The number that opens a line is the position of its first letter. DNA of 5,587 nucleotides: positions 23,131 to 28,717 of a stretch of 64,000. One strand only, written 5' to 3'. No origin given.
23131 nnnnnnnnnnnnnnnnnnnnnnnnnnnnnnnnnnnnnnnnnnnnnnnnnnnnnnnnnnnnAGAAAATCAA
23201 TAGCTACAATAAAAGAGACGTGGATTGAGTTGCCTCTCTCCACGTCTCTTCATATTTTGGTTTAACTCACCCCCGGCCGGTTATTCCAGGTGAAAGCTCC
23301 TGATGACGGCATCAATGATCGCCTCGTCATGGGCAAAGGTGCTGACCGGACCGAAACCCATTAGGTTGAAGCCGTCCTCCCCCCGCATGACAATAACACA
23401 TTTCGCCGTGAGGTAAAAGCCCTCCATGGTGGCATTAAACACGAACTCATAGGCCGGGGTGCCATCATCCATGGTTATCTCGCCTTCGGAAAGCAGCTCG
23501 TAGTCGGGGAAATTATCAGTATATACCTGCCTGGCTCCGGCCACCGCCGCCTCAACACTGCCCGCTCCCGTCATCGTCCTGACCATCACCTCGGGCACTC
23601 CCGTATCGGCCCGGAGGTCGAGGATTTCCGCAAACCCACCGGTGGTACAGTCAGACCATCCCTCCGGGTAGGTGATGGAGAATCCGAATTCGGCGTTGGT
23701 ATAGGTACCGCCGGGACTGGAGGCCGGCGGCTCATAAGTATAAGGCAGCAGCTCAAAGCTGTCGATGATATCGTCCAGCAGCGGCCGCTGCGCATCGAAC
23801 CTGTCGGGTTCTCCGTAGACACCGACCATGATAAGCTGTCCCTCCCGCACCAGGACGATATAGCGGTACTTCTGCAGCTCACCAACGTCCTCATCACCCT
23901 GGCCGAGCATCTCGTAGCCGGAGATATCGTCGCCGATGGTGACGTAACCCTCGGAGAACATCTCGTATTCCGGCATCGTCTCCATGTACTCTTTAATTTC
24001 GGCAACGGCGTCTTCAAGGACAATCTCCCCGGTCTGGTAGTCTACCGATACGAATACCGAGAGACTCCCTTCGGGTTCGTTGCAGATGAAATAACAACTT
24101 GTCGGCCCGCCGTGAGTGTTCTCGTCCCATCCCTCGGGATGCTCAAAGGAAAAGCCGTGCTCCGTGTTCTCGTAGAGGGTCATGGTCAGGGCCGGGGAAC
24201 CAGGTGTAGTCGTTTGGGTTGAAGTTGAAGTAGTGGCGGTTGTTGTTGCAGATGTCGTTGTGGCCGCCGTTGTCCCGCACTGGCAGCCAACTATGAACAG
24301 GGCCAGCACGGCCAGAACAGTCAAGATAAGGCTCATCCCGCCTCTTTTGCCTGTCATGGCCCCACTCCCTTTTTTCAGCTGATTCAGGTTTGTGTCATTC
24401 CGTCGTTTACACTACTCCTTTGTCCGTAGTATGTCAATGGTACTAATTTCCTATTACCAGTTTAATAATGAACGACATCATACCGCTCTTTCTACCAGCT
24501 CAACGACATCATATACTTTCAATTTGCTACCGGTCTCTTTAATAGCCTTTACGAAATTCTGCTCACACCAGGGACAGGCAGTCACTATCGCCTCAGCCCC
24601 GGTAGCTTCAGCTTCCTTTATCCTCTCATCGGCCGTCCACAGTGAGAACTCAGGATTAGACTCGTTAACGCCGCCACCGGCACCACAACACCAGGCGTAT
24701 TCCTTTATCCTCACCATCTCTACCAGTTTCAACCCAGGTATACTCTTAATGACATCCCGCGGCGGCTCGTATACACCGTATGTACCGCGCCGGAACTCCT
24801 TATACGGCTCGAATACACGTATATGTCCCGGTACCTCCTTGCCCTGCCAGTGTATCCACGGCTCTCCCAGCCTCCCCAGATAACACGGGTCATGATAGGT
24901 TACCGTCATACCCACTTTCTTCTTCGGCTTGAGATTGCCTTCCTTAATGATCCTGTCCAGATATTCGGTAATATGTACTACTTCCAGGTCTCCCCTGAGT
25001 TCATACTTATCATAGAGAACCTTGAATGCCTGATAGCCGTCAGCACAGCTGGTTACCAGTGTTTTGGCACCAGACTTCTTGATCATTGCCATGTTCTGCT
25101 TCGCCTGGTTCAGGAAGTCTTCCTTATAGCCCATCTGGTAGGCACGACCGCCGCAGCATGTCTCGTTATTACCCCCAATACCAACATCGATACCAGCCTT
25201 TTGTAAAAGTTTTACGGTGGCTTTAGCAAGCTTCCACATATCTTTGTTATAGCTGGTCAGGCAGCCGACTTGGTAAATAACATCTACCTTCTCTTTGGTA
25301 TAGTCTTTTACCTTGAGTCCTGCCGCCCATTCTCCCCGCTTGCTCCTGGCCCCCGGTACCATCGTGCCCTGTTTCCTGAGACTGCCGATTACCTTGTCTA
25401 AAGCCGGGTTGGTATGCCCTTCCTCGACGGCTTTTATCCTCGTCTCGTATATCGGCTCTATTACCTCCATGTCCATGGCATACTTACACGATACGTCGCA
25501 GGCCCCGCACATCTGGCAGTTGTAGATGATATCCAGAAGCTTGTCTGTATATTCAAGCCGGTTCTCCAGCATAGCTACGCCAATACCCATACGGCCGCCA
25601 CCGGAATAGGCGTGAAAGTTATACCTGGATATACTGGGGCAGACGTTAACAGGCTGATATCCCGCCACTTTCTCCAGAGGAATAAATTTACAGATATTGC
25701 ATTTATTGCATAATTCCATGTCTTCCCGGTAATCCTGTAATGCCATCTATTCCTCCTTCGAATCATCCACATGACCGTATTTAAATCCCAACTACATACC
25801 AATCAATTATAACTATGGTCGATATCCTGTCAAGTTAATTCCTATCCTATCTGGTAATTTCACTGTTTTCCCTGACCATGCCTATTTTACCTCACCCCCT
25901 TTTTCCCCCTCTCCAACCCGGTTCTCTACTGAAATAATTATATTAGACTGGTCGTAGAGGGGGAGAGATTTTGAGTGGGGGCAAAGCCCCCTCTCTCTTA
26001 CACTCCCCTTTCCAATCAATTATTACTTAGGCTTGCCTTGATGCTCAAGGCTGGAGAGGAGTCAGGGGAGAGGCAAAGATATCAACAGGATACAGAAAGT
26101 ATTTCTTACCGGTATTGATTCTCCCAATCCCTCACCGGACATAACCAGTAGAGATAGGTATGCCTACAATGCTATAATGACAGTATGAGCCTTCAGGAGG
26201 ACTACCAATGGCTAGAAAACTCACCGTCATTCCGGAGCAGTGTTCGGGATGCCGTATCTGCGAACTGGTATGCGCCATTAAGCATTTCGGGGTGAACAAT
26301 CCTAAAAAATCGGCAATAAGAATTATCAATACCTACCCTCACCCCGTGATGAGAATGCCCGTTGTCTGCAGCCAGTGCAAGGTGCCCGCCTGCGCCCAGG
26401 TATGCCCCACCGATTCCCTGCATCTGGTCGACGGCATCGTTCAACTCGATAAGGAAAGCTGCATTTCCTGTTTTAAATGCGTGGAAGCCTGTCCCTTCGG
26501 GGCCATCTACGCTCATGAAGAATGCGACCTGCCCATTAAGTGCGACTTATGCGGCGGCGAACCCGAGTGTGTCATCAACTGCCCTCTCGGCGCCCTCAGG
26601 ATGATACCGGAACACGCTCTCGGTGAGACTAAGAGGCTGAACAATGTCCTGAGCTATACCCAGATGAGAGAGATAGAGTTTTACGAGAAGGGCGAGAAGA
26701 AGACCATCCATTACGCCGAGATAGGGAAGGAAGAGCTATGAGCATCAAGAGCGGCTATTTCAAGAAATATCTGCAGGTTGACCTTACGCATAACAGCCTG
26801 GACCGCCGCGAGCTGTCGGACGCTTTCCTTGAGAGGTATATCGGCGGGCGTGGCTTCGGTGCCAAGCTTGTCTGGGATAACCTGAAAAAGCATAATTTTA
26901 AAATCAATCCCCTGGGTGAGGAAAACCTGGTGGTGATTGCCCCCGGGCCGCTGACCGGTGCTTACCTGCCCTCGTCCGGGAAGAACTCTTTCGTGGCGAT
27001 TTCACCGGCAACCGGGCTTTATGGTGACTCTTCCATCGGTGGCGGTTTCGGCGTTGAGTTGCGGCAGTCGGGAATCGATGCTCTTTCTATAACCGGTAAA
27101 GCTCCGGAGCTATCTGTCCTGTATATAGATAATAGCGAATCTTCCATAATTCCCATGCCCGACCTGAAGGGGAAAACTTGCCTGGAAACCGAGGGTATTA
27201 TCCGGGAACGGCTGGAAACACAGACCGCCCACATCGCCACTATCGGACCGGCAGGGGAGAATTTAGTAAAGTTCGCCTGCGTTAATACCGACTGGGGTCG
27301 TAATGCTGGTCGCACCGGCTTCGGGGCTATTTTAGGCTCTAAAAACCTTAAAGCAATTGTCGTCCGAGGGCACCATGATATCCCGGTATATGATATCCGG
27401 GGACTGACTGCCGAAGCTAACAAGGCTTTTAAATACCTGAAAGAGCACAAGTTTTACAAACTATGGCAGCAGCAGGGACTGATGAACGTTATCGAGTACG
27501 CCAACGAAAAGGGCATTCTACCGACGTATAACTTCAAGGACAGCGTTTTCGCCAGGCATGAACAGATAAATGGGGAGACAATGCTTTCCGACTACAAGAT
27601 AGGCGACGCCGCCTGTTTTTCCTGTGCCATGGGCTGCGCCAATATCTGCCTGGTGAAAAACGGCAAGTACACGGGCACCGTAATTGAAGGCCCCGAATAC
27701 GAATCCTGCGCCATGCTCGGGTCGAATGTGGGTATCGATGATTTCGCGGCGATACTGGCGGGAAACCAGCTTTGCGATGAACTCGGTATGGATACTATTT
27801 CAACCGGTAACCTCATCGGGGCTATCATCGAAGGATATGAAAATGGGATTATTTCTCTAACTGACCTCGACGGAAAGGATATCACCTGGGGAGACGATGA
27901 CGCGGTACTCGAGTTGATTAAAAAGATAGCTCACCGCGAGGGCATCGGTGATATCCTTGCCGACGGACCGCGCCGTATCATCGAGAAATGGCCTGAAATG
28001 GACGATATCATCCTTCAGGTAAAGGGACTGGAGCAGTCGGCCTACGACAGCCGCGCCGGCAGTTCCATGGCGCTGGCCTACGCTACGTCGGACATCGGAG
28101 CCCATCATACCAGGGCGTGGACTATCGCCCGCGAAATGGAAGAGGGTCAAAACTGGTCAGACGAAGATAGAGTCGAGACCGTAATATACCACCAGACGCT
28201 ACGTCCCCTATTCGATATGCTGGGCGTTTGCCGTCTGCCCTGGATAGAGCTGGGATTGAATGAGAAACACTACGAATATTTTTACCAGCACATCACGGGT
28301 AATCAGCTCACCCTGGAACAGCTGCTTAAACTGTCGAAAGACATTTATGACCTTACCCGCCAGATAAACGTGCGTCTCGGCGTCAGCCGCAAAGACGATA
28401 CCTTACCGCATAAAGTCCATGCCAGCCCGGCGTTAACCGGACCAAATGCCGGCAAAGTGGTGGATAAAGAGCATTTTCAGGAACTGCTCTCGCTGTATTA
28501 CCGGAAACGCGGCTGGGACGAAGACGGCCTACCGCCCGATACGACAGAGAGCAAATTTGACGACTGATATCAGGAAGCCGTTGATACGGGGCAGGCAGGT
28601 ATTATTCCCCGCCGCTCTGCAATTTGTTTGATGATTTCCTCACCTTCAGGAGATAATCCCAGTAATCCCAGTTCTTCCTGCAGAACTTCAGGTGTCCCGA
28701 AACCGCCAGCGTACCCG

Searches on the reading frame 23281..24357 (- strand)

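Call 10: search_protein_families(library=pfam, proteins=[window:23281-24357:-], max_evalue=0.00001)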
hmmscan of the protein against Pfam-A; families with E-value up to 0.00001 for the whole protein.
window:23281-24357:- (358 aa): 2 families
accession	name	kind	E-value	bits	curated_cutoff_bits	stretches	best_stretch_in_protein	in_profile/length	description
PF18933.6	PsbP_2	-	1.7e-18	67.7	27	2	19-202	4-183/184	PsbP-like protein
PF01789.22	PsbP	-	1.7e-09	38.3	23.5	0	60-104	4-49/155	PsbP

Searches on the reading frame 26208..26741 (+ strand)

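Call 10: search_protein_families(library=pfam, proteins=[window:26208-26741:+], max_evalue=0.00001)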
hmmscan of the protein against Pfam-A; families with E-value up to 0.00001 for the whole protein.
window:26208-26741:+ (177 aa): 9 families
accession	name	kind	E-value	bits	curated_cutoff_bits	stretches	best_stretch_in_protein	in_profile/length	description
PF12838.12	Fer4_7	-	5.5e-11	43.2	27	0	54-99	2-52/52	4Fe-4S dicluster domain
PF13237.11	Fer4_10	-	8.2e-11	42.1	25.5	1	49-96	4-53/53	4Fe-4S dicluster domain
PF12837.12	Fer4_6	-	2.3e-10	40.3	25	1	79-100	3-24/24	4Fe-4S binding domain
PF00037.32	Fer4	-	1e-09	38.3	21.1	1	79-101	2-24/24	4Fe-4S binding domain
PF14697.11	Fer4_21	-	2.7e-09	37.4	35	0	80-132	3-59/59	4Fe-4S dicluster domain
PF13247.11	Fer4_11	-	5.5e-09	36.6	26.2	1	50-132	6-97/100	4Fe-4S dicluster domain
PF13484.11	Fer4_16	-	1.2e-08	36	30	0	85-105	2-23/66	4Fe-4S double cluster binding domain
PF13187.11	Fer4_9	-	2.8e-08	34.1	27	0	11-69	1-50/52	4Fe-4S dicluster domain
PF12797.12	Fer4_2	-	9.6e-06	25.7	24.5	0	78-97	3-22/22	4Fe-4S binding domain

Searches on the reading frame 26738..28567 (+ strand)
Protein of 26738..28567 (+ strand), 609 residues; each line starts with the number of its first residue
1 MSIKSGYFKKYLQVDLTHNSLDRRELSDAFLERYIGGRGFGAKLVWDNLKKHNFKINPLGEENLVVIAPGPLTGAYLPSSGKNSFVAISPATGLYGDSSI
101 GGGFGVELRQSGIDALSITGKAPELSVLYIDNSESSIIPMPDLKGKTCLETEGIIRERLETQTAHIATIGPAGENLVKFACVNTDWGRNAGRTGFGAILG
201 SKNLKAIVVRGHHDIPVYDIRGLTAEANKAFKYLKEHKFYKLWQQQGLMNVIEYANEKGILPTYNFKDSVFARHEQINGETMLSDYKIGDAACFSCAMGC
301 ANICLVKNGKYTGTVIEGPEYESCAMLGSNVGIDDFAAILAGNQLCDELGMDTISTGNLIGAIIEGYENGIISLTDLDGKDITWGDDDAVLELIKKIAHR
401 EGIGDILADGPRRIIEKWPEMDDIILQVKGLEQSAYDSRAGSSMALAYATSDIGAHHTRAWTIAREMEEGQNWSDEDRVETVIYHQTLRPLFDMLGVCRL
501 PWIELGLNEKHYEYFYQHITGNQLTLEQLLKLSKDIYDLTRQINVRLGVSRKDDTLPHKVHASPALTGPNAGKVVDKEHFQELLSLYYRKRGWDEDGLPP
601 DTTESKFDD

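Call 10: search_protein_families(library=pfam, proteins=[window:26738-28567:+], max_evalue=0.00001)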
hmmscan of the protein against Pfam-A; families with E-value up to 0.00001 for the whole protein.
window:26738-28567:+ (609 aa): 2 families
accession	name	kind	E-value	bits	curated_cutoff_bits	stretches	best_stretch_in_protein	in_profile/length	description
PF01314.23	AFOR_C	-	1.3e-120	403.5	27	1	228-603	4-379/385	Aldehyde ferredoxin oxidoreductase, domains 2 & 3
PF02730.20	AFOR_N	-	2.8e-65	220.2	29.8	1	10-211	2-198/199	Aldehyde ferredoxin oxidoreductase, N-terminal domain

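Call 71: find_encoding_contigs(protein=window:26738-28567:+, flank=1000, max_places=3)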
Protein window:26738-28567:+ (609 aa): no gene with exactly this product is on record in the collection.
